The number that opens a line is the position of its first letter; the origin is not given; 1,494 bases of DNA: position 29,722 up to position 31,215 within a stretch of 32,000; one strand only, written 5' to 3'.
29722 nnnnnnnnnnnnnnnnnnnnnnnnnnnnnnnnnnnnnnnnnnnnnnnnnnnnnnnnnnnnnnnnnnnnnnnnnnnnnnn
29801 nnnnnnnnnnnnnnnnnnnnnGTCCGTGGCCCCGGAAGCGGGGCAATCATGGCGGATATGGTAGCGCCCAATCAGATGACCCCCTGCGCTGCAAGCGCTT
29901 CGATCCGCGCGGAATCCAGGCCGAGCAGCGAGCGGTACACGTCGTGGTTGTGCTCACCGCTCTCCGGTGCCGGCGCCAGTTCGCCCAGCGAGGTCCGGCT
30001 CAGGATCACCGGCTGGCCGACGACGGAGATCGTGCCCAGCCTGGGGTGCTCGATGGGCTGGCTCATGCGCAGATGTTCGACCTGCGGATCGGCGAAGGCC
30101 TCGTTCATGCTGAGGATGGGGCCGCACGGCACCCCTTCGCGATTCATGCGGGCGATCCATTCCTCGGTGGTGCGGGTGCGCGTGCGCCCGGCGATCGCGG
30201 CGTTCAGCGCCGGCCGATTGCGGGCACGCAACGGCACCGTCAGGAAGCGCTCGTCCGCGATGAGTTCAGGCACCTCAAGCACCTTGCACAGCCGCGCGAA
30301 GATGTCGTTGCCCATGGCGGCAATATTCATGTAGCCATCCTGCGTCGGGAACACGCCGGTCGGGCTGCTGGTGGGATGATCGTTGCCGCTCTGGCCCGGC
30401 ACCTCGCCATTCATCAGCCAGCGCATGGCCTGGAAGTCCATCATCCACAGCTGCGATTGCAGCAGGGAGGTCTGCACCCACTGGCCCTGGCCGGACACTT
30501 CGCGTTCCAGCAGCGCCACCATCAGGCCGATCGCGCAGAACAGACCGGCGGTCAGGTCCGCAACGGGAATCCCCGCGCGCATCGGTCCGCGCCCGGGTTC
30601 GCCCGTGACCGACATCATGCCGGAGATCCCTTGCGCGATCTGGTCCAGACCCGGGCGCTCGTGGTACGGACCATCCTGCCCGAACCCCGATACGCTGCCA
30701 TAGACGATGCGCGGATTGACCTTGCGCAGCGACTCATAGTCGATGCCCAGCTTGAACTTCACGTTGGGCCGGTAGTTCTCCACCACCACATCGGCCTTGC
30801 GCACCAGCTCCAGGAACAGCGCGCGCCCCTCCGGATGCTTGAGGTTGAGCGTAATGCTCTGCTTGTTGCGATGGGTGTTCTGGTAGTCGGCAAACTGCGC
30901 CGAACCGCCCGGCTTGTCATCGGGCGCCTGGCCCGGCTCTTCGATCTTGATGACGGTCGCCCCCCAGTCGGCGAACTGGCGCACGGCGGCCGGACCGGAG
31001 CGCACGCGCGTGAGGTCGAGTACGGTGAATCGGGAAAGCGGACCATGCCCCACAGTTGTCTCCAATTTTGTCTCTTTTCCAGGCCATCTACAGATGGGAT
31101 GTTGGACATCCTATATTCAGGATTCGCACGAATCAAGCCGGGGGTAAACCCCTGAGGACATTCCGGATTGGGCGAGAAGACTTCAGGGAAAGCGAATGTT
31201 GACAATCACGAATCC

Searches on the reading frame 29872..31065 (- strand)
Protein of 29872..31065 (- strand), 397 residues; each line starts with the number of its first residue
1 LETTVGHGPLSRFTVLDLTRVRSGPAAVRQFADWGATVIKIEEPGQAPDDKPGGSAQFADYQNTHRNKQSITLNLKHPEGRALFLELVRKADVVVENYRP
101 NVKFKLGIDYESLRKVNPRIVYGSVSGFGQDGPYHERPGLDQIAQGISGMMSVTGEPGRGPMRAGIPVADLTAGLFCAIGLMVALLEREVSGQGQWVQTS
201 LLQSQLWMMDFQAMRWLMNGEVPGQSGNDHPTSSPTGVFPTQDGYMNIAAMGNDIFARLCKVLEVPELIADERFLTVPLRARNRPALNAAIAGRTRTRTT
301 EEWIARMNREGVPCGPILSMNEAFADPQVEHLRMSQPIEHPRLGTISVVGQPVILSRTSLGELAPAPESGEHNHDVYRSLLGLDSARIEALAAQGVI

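Call 84: search_protein_families(library=pfam, proteins=[window:29872-31065:-], max_evalue=0.00001)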
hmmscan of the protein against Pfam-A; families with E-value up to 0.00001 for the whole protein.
window:29872-31065:- (397 aa): 1 family
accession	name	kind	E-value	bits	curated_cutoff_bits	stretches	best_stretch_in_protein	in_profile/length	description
PF02515.22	CoA_transf_3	-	6.8e-119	397.7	23.3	1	10-373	1-366/366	CoA-transferase family III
